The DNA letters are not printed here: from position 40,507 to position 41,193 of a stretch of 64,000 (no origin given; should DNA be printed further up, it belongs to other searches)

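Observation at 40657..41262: Orphan MazF-fold toxin preceded by promoter - structured RNA - terminator (type III-like layout) instead of a protein antitoxin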

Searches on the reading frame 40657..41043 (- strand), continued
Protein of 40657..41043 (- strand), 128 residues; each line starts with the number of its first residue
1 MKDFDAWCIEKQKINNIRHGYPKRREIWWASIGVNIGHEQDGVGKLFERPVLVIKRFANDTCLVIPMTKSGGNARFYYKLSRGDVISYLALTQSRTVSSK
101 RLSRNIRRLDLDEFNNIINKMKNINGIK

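Call 78: get_annotated_region(hit=H7, flank=700)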
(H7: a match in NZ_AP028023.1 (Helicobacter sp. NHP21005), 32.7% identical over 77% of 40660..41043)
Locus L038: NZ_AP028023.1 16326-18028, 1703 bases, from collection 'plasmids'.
description: Helicobacter sp. NHP21005 strain NHP21-005 plasmid pNHP21005_1, complete sequence
organism: Helicobacter sp. NHP21005 (NCBI taxid 3040201)
taxonomy: Bacteria; Campylobacterota; Epsilonproteobacteria; Campylobacterales; Helicobacteraceae; Helicobacter; Helicobacter sp. NHP21005
host: -; source: Felis catus; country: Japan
typing (MOB-suite, as given by PLSDB): non-mobilizable; replicon rep_cluster_142
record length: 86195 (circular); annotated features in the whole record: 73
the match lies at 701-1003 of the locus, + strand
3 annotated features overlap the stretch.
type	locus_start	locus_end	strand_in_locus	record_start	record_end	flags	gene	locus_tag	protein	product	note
CDS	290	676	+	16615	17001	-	-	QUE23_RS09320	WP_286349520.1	hypothetical protein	-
CDS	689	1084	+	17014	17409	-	-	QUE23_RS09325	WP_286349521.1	type II toxin-antitoxin system PemK/MazF family toxin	-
CDS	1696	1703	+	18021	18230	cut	-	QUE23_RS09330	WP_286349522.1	hypothetical protein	-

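Call 79: get_annotated_region(hit=H10, flank=700)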
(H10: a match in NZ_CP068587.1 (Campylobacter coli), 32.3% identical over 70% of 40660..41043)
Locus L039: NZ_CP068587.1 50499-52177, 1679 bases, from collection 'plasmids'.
description: Campylobacter coli strain CC19CH076 plasmid pCH076-80, complete sequence
organism: Campylobacter coli (NCBI taxid 195)
taxonomy: Bacteria; Campylobacterota; Epsilonproteobacteria; Campylobacterales; Campylobacteraceae; Campylobacter; Campylobacter coli
host: -; source: culture,anal swab; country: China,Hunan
typing (MOB-suite, as given by PLSDB): non-mobilizable
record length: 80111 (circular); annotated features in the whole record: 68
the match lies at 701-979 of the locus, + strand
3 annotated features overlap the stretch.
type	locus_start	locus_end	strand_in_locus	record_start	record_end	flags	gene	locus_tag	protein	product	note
CDS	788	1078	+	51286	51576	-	-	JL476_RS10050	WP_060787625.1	type II toxin-antitoxin system PemK/MazF family toxin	-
CDS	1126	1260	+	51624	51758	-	-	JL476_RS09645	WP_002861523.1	transcriptional regulator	-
CDS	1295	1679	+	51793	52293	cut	-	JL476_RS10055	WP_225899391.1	hypothetical protein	-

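Call 80: get_annotated_region(hit=H12, flank=700)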
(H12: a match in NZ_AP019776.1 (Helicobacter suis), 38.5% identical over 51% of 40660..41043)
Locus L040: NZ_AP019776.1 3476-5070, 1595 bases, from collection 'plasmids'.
description: Helicobacter suis strain SNTW101c plasmid pSNTW101c_2, complete sequence
organism: Helicobacter suis (NCBI taxid 104628)
taxonomy: Bacteria; Campylobacterota; Epsilonproteobacteria; Campylobacterales; Helicobacteraceae; Helicobacter; Helicobacter suis
host: -; source: -; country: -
typing (MOB-suite, as given by PLSDB): non-mobilizable
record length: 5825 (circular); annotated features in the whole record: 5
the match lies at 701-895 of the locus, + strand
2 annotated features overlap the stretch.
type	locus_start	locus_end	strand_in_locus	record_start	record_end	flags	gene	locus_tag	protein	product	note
CDS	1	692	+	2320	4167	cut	-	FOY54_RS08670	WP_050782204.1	relaxase/mobilization nuclease domain-containing protein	-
CDS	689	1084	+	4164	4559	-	-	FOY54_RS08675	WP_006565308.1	type II toxin-antitoxin system PemK/MazF family toxin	-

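Call 81: get_annotated_region(hit=H31, flank=700)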
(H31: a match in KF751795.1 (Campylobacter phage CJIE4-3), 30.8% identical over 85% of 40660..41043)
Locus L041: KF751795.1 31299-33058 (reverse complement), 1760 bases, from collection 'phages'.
description: Campylobacter phage CJIE4-3, complete genome.
organism: Campylobacter phage CJIE4-3 (NCBI taxid 1470460)
taxonomy: Viruses; Duplodnaviria; Heunggongvirae; Uroviricota; Caudoviricetes
host: Campylobacter jejuni subsp. jejuni 00-2425; source: stool sample; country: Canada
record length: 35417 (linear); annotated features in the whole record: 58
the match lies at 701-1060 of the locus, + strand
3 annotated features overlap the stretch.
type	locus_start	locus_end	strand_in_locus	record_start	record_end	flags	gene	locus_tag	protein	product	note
CDS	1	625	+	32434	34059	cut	-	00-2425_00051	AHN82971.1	terminase large subunit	-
CDS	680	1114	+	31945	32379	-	-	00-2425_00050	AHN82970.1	toxin MazF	-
CDS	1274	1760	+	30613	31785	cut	-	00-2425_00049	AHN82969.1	phage portal protein, HK97 family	-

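Call 90: fold_search(model_id=the predicted structure, library=pdb)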
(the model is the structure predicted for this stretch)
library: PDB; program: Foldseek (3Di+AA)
matches with E <= 10: 887; with E <= 0.001: 120
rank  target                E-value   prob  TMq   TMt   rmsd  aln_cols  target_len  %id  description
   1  1ne8                  2.2e-07  1.00  0.67  0.73   4.0       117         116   22  YDCE protein from Bacillus subtilis (released 2003-01-14)
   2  4mzm_B                4.0e-07  1.00  0.67  0.77   4.1       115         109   23  MazF from S. aureus crystal form I, P212121, 2.1 A (released 2014-05-28)
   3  4mzp_E                4.2e-07  1.00  0.66  0.75   4.1       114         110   24  MazF from S. aureus crystal form III, C2221, 2.7 A (released 2014-05-21)
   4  9g7k_A                4.5e-07  1.00  0.66  0.70   4.4       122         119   23  Staphylococcus aureus MazF in complex with Nanobody 12 (released 2024-07-31)
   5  4hke_A                4.7e-07  1.00  0.67  0.71   4.0       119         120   24  Crystal Structure of MoxT of Bacillus anthracis (released 2013-11-13)
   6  4mdx_A                5.3e-07  1.00  0.66  0.73   3.9       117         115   23  Crystal structure of Bacillus subtilis MazF in complex with RNA (released 2013-10-23)
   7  4mzp_A                5.7e-07  1.00  0.66  0.73   4.0       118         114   24  MazF from S. aureus crystal form III, C2221, 2.7 A (released 2014-05-21)
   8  4mzp_B                6.8e-07  1.00  0.67  0.74   4.0       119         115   23  MazF from S. aureus crystal form III, C2221, 2.7 A (released 2014-05-21)
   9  9g2a_B                6.8e-07  1.00  0.66  0.74   4.2       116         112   22  Staphylococcus aureus MazF in complex with nanobody 4 (released 2024-07-17)
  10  9g7k_E                6.8e-07  1.00  0.67  0.73   4.5       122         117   21  Staphylococcus aureus MazF in complex with Nanobody 12 (released 2024-07-31)
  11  4mzp_C                7.6e-07  1.00  0.67  0.75   4.0       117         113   23  MazF from S. aureus crystal form III, C2221, 2.7 A (released 2014-05-21)
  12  4mzm_C                7.6e-07  1.00  0.64  0.75   4.2       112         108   24  MazF from S. aureus crystal form I, P212121, 2.1 A (released 2014-05-28)
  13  4mzm_A                8.1e-07  1.00  0.66  0.73   4.0       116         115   23  MazF from S. aureus crystal form I, P212121, 2.1 A (released 2014-05-28)
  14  9g1y_B                8.1e-07  1.00  0.66  0.72   4.0       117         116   22  Staphycoccus aureus MazF in complex with Nabobody 3 (released 2024-07-24)
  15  9g7k_B                8.1e-07  1.00  0.67  0.71   4.5       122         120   21  Staphylococcus aureus MazF in complex with Nanobody 12 (released 2024-07-31)
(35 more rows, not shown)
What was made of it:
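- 40657..41043 (-): MazF-fold endoribonuclease toxin, 128 aa, of the PemK subfamily with an N-terminal MKDFDxW extension. Foldseek matches to MazF/YdcE (call 90).
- On Type III toxin-antitoxin (ToxIN-like): The best structural matches are MazF/YdcE (call 90).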

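Call 92: find_encoding_contigs(protein=P0024, flank=1500, max_places=2)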
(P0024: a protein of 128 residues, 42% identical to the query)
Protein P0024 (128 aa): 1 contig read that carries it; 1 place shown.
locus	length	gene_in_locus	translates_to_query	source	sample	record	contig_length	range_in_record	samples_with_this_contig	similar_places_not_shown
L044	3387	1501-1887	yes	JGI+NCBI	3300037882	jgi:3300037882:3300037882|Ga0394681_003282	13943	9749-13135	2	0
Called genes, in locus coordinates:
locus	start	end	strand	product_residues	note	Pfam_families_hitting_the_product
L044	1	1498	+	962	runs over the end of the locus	PF04851:ResIII, PF00270:DEAD, PF19778:RE_endonuc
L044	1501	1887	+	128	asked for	PF02452:PemK_toxin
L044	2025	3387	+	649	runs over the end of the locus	PF01555:N6_N4_Mtase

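Call 93: find_encoding_contigs(protein=P0041, flank=1500, max_places=2)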
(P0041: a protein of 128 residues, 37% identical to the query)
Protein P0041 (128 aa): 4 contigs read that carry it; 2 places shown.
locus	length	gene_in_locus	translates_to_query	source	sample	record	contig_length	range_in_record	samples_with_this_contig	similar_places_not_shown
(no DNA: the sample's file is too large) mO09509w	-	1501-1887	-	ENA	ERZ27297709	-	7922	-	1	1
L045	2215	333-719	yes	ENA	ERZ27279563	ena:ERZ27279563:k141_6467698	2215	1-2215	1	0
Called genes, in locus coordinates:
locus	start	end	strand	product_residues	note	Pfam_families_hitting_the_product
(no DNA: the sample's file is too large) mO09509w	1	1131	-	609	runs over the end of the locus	PF02534:T4SS-DNA_transf, PF10412:TrwB_AAD_bind, PF13401:AAA_22 (faint), PF12696:TraG-D_C (weak)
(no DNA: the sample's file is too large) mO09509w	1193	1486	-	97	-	-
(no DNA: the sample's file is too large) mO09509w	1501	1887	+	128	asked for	PF02452:PemK_toxin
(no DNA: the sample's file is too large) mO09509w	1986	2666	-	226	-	PF00590:TP_methylase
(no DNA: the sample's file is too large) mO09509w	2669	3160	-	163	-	-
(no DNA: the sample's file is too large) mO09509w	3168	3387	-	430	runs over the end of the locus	PF01225:Mur_ligase, PF08245:Mur_ligase_M, PF02875:Mur_ligase_C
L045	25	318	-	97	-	-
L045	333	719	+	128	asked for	PF02452:PemK_toxin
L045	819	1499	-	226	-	PF00590:TP_methylase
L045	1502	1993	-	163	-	-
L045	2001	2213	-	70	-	?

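Call 95: search_protein_families(library=padloc, proteins=[window:40660-41043:-, P0045, P0024, L036:1480-1881:+], max_evalue=0.01)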
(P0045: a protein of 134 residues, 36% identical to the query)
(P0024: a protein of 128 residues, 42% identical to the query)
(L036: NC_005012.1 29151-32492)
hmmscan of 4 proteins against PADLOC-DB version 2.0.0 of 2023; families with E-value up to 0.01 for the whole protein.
window:40660-41043:- (128 aa): 0 families

P0045 (134 aa): 0 families

P0024 (128 aa): 0 families

L036:1480-1881:+ (134 aa): 0 families
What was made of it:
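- Tried and rejected: PADLOC has no model matching the toxin (call 95).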

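Call 96: search_protein_families(library=phrogs, proteins=[window:40660-41043:-, L036:1480-1881:+], max_evalue=0.001)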
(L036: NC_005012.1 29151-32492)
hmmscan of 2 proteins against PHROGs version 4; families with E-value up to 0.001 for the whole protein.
window:40660-41043:- (128 aa): 2 families
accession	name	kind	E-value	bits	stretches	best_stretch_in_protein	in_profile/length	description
phrog_1936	-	moron, auxiliary metabolic gene and host takeover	1.6e-10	42.1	1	22-127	9-121/188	MazF-like growth inhibitor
phrog_9567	-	moron, auxiliary metabolic gene and host takeover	9e-09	36.3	1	3-120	7-132/144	MazF-like growth inhibitor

L036:1480-1881:+ (134 aa): 2 families
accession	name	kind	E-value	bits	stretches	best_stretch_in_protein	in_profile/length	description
phrog_9567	-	moron, auxiliary metabolic gene and host takeover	1.8e-43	148.9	1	3-133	3-138/144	MazF-like growth inhibitor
phrog_1936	-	moron, auxiliary metabolic gene and host takeover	0.00023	22.1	1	22-102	5-89/188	MazF-like growth inhibitor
